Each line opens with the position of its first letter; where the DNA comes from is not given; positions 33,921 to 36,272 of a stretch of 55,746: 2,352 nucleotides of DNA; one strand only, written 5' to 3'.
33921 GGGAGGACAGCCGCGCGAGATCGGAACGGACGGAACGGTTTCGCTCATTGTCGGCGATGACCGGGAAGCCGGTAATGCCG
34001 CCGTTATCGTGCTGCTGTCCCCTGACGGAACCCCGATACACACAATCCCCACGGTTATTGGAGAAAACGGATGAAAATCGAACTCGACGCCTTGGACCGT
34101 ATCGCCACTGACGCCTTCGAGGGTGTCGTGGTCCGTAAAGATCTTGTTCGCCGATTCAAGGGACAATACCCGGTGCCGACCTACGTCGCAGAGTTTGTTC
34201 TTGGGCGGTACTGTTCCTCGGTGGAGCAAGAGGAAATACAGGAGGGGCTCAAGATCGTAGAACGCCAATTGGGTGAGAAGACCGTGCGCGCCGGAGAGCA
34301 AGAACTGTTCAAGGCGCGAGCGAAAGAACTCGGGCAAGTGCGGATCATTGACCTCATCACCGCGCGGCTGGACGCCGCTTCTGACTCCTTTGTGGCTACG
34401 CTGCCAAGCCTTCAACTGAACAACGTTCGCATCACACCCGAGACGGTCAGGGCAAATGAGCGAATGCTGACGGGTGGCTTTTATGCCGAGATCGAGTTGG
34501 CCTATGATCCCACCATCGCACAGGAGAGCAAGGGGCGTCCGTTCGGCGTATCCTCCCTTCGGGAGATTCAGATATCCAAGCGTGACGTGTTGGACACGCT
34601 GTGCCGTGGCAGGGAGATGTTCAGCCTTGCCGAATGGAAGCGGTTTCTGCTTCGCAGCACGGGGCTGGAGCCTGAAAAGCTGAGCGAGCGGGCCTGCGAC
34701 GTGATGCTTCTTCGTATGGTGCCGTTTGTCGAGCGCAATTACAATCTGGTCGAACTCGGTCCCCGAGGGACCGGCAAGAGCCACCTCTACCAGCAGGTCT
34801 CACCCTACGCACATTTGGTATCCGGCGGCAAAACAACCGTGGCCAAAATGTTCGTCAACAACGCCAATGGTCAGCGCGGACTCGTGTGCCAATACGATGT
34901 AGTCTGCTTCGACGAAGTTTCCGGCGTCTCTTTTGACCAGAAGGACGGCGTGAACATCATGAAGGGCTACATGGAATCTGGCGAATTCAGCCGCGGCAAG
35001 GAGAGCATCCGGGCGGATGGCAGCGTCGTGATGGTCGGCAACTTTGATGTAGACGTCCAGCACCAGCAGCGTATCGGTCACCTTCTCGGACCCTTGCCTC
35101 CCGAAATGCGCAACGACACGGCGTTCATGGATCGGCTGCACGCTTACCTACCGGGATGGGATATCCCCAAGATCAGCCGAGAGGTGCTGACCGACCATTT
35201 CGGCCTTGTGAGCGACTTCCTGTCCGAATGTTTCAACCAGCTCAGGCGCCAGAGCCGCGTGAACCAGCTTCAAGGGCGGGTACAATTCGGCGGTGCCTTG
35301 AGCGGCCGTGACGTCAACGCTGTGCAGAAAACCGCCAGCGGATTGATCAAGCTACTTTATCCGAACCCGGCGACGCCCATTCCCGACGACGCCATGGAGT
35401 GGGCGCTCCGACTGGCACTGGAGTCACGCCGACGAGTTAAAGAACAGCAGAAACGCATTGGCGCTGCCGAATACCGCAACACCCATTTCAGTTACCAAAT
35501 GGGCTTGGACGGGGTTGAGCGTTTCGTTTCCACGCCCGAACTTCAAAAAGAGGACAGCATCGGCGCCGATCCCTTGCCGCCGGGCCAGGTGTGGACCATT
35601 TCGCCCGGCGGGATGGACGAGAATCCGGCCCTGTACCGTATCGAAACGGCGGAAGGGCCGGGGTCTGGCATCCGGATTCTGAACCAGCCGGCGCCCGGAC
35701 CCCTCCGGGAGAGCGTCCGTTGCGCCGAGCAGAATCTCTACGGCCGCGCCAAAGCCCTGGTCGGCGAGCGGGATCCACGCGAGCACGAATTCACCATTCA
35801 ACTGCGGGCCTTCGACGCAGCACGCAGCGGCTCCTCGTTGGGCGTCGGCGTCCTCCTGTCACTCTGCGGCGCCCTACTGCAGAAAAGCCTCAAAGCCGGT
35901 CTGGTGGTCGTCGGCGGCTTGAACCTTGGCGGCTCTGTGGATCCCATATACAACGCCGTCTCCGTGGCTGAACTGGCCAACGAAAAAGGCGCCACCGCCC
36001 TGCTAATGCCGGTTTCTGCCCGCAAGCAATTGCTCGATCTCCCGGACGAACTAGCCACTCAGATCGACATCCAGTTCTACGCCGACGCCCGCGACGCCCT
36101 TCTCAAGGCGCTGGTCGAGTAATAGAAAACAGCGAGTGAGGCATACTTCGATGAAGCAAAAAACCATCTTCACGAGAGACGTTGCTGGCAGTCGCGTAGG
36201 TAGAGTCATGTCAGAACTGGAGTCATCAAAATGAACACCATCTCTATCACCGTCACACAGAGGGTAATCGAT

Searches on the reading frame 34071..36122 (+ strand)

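Call 95: search_protein_families(library=pfam, proteins=[window:34071-36122:+], max_evalue=0.001)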
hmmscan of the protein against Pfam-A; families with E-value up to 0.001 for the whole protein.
window:34071-36122:+ (683 aa): 4 families
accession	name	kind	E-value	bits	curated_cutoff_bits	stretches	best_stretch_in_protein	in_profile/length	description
PF13337.12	BrxL_ATPase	-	6.4e-128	426.4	25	1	159-474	2-313/313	Lon-like protease BrxL-like, ATPase domain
PF20442.3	BrxL_N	-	6.3e-41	139.9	28.2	1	15-145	2-132/132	BREX system Lon protease-like protein BrxL N-terminal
PF05362.19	Lon_C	-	9.4e-07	29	21.1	1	521-682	42-204/205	Lon protease (S16) C-terminal proteolytic domain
PF13541.12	ChlI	-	4.2e-05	23.9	27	1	570-648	41-119/121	Subunit ChlI of Mg-chelatase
